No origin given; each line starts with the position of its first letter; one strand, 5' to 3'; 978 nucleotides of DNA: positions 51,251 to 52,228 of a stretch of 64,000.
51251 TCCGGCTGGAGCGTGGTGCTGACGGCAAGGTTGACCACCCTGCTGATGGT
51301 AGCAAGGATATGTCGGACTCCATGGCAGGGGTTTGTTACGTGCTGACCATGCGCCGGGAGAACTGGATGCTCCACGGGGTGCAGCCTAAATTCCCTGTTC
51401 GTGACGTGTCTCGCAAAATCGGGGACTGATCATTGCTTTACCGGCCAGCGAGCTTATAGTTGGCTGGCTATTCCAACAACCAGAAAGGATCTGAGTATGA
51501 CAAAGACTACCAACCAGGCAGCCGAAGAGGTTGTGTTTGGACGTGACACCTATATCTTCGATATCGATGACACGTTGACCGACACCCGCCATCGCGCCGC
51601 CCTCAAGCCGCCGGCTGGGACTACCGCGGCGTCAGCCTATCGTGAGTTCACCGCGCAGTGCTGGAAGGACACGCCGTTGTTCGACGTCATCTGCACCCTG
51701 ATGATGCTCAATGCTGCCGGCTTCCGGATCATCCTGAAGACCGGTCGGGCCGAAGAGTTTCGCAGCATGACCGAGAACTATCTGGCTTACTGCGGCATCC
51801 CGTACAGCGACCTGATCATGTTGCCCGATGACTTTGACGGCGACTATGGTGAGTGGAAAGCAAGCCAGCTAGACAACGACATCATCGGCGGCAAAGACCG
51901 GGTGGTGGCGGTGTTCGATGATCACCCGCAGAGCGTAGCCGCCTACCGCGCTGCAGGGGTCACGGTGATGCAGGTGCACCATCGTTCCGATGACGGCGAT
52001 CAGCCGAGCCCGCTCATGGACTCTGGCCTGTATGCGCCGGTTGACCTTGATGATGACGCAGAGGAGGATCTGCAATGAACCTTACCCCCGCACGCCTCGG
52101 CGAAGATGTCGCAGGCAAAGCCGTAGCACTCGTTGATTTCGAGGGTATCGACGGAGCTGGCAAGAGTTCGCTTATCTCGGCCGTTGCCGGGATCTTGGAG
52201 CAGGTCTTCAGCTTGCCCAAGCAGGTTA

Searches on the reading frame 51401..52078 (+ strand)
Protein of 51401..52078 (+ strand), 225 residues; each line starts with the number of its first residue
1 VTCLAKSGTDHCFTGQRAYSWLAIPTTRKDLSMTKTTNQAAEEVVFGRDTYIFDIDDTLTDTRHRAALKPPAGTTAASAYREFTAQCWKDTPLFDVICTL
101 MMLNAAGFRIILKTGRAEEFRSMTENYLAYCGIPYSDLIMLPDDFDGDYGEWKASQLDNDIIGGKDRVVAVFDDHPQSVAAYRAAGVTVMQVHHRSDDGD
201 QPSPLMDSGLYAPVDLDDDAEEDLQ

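Call 79: search_protein_families(library=pfam, proteins=[window:51401-52078:+], max_evalue=0.01)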
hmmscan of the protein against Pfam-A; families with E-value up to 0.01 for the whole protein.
window:51401-52078:+ (225 aa): 3 families
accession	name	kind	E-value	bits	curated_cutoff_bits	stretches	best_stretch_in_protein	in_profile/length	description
PF25109.1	HAD_PNKP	-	3.7e-12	47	27.6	1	50-194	3-140/143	Polynucleotide kinase PNKP phosphatase domain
PF03767.20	Acid_phosphat_B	-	1.3e-06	28.5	27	1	36-142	63-172/230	HAD superfamily, subfamily IIIB (Acid phosphatase)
PF24694.1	LNS2_PITM1-3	-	5.8e-05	23.5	27.7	0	104-192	34-120/124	PITM 1-3, LNS2 domain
